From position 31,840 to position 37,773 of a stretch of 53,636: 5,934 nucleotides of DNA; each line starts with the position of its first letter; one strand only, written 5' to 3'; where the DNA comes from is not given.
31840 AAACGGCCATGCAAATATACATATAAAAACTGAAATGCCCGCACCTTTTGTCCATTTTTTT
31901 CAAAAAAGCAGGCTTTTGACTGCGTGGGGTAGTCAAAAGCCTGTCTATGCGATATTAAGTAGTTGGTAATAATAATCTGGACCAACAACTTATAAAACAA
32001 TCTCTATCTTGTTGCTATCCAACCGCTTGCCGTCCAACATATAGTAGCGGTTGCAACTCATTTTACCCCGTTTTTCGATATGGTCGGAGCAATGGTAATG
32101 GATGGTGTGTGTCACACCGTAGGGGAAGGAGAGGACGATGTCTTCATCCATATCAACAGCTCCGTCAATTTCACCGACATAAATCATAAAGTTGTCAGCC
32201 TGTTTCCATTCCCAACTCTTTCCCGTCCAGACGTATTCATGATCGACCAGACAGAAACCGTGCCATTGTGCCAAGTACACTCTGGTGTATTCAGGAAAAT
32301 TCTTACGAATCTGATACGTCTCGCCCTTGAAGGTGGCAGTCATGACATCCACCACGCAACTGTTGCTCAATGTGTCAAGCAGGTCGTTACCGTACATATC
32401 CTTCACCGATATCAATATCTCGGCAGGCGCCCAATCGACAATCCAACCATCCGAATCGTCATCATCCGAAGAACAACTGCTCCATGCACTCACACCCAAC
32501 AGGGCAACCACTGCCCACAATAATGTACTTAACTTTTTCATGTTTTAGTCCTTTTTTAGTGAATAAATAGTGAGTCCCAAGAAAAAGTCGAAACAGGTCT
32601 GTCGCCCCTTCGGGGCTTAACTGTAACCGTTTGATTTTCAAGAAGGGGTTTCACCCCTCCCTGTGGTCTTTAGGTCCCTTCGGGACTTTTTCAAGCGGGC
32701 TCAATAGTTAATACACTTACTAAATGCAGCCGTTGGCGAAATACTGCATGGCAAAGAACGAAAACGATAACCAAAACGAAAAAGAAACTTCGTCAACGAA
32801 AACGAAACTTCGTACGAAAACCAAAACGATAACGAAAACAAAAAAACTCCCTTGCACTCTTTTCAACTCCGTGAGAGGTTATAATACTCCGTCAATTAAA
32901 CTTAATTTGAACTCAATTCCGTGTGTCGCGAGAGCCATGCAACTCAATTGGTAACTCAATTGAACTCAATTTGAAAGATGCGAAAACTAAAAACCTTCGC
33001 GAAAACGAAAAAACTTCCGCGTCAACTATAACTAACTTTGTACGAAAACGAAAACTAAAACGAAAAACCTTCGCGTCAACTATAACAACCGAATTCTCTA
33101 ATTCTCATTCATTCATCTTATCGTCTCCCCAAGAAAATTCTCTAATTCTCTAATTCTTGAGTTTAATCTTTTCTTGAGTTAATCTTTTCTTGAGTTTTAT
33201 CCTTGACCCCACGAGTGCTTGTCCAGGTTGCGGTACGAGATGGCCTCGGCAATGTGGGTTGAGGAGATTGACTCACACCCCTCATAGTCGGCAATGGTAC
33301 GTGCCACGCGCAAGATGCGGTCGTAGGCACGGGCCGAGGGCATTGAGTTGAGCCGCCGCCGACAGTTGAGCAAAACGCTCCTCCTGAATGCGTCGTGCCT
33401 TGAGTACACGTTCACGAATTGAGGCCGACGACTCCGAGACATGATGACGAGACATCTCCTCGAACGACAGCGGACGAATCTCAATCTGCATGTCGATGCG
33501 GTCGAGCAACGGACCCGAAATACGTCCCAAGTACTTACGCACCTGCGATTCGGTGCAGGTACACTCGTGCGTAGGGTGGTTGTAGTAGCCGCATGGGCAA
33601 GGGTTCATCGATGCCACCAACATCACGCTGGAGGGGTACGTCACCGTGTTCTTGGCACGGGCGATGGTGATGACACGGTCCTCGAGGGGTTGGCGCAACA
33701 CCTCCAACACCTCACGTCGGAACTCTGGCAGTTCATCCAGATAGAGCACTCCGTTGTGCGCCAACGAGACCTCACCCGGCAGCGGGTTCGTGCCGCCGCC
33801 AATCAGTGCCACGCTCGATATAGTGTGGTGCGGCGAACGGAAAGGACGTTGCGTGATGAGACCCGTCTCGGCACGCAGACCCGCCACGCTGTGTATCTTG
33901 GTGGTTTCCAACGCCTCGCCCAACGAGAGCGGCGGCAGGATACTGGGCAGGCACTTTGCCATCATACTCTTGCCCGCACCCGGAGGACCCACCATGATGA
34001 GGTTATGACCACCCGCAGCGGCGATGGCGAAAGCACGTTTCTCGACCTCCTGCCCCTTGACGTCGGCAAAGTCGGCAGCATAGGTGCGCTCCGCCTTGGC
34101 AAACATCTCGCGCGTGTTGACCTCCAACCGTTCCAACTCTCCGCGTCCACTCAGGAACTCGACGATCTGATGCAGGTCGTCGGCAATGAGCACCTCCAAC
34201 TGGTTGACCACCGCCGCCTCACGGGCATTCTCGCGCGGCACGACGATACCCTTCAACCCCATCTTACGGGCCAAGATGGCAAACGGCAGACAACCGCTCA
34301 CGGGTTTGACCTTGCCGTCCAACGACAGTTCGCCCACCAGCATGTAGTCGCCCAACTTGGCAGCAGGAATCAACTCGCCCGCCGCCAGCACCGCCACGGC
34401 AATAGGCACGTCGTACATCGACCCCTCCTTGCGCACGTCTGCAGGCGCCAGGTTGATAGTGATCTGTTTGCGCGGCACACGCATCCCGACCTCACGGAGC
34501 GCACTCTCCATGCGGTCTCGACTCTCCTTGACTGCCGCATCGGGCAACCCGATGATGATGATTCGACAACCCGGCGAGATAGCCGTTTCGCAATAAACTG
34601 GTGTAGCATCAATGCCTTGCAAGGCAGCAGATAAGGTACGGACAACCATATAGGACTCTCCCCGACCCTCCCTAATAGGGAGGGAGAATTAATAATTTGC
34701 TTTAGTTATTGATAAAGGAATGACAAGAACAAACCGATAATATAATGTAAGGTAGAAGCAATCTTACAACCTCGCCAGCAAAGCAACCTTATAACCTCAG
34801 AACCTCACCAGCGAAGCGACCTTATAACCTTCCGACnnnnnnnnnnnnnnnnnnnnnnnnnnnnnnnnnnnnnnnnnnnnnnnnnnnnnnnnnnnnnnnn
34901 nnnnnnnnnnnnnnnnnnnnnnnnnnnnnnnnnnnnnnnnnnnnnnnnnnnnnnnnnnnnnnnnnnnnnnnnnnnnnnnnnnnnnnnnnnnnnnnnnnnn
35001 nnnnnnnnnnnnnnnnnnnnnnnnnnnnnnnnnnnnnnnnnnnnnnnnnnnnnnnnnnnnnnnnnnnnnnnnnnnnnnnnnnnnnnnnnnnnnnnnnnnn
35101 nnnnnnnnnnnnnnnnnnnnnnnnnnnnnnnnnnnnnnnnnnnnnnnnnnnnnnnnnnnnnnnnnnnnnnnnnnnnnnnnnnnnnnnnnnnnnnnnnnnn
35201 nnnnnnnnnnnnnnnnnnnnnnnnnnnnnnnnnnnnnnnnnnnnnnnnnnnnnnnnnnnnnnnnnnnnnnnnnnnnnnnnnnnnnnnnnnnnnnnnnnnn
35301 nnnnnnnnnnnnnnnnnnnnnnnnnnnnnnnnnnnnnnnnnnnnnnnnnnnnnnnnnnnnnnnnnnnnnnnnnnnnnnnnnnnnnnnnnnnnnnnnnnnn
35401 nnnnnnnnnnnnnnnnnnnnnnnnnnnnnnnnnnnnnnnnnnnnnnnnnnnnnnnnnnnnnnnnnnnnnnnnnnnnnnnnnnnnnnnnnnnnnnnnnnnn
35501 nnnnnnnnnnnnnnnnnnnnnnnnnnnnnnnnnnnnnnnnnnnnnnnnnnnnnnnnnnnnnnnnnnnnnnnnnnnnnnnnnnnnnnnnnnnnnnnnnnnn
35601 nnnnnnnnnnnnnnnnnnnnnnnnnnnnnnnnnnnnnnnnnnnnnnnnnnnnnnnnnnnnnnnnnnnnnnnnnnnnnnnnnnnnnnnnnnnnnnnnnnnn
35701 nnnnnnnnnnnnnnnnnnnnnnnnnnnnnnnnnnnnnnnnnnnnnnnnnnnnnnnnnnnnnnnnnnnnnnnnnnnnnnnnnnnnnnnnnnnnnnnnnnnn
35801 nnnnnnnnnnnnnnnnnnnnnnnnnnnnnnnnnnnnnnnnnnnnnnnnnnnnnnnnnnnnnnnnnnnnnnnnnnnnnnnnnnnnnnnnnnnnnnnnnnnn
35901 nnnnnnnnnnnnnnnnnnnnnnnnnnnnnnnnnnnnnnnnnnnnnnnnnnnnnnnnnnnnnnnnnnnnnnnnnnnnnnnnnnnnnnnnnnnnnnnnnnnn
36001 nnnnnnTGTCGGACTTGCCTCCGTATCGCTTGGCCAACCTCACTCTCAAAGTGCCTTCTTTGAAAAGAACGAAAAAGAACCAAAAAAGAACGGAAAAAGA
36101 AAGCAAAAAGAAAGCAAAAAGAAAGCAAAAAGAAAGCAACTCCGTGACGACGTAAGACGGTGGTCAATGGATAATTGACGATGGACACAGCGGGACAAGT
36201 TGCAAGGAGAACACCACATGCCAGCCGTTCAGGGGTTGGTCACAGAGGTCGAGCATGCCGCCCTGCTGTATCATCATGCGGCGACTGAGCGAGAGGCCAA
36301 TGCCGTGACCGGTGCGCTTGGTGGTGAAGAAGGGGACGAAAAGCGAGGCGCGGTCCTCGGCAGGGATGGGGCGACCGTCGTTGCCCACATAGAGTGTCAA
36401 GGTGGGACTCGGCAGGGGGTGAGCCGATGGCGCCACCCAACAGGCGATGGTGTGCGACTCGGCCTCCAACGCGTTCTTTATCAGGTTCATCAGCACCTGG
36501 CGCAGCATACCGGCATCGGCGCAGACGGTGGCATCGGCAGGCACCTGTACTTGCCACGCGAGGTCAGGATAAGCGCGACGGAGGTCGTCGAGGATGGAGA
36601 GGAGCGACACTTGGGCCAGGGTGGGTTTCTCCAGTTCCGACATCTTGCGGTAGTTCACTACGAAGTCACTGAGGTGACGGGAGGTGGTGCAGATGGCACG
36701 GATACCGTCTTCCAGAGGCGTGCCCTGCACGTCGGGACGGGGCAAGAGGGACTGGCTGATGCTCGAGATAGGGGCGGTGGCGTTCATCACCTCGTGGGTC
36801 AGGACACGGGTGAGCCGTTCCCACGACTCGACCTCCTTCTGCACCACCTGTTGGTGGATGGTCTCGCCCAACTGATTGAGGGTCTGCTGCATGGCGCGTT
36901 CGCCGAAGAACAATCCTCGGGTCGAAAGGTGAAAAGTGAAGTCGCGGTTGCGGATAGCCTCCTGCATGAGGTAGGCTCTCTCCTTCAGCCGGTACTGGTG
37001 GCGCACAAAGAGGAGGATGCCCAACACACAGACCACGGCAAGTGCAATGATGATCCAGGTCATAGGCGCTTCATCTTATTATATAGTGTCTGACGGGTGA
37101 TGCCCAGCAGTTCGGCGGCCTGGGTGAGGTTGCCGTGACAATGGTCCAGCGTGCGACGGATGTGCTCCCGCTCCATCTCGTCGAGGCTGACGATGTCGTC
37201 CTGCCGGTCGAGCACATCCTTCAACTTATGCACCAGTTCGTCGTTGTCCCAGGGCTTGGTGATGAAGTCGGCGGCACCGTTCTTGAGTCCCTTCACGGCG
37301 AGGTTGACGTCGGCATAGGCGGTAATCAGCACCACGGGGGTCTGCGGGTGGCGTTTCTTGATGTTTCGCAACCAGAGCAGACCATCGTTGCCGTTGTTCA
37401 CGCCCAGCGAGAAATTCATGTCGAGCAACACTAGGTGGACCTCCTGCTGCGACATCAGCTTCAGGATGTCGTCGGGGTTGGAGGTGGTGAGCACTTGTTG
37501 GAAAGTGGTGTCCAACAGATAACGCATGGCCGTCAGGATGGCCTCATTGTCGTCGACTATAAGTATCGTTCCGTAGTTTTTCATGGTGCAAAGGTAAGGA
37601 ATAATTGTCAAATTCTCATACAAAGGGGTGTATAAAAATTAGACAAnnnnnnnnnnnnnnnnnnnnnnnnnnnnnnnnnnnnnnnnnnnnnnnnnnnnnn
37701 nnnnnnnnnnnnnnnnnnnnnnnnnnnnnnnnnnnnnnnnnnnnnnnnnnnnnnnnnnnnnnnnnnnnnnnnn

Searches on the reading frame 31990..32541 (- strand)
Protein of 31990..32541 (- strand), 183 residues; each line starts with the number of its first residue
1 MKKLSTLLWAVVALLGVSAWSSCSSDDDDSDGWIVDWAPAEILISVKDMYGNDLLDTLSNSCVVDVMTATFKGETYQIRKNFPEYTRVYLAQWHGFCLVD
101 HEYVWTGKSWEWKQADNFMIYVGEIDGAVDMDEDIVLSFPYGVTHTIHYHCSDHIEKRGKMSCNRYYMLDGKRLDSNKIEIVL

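Call 17: search_protein_families(library=pfam, proteins=[window:31990-32541:-])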
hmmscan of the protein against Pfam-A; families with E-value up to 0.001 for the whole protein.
window:31990-32541:- (183 aa): 0 families

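Call 55: find_encoding_contigs(protein=window:31990-32541:-, flank=9000, max_places=8)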
Protein window:31990-32541:- (183 aa): 3 contigs read that carry it; 3 places shown.
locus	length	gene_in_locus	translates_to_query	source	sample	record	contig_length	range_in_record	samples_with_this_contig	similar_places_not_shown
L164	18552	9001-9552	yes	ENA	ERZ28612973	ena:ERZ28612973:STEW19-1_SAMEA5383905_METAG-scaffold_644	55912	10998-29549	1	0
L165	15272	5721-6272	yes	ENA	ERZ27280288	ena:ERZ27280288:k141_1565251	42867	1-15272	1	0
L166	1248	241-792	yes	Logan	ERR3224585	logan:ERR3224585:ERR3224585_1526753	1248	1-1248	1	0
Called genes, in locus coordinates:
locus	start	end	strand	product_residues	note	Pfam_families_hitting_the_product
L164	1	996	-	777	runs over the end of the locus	PF12704:MacB_PCD (faint), PF02687:FtsX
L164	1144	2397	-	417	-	PF25917:BSH_RND (faint), PF25984:BSH_YknX (weak), PF25967:RND-MFP_C, PF25975:CzcB_C (weak)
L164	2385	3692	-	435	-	-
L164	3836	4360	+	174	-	PF00072:Response_reg, PF02954:HTH_8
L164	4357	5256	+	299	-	PF02518:HATPase_c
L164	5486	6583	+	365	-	-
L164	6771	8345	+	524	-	PF13541:ChlI, PF05362:Lon_C (weak), PF00493:MCM (weak), PF01078:Mg_chelatase, PF07728:AAA_5, PF13335:Mg_chelatase_C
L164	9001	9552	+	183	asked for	-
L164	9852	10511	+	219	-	PF16266:DUF4919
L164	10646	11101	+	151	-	PF01797:Y1_Tnp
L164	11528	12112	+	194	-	PF27161:HI_0983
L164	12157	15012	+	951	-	PF10101:DUF2339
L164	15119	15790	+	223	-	PF16266:DUF4919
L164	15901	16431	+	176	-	-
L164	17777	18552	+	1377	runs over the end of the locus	PF07494:Reg_prop (faint), PF07495:Y_Y_Y, PF00512:HisKA, PF02518:HATPase_c, PF00072:Response_reg, PF12833:HTH_18, PF00165:HTH_AraC (weak)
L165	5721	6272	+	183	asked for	-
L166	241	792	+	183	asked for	-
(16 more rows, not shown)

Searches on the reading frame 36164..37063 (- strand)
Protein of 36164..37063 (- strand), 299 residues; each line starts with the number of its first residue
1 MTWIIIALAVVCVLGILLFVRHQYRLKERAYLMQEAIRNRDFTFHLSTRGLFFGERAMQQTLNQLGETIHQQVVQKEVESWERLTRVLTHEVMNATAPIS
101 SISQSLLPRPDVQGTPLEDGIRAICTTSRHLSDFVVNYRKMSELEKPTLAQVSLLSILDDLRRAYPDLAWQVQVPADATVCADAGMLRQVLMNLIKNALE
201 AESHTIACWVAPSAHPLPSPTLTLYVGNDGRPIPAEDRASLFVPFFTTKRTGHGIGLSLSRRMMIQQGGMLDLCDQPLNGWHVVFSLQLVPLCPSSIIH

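Call 17: search_protein_families(library=pfam, proteins=[window:36164-37063:-])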
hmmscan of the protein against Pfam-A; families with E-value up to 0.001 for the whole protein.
window:36164-37063:- (299 aa): 1 family
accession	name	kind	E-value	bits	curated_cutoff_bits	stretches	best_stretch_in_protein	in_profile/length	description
PF02518.31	HATPase_c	-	2.2e-15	57.5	26.4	1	183-289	2-109/111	Histidine kinase-, DNA gyrase B-, and HSP90-like ATPase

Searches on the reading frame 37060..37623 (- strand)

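Call 17: search_protein_families(library=pfam, proteins=[window:37060-37623:-])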
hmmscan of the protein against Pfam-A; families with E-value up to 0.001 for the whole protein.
window:37060-37623:- (187 aa): 3 families
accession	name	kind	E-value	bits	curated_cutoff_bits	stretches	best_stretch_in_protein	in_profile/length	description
PF00072.30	Response_reg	-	7.6e-25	87.7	30.2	1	20-134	1-110/111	Response regulator receiver domain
PF02954.25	HTH_8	-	7.4e-17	61.2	22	1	147-187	2-42/42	Bacterial regulatory protein, Fis family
PF13556.12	HTH_30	-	0.00055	20.1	27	0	161-187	10-36/59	PucR C-terminal helix-turn-helix domain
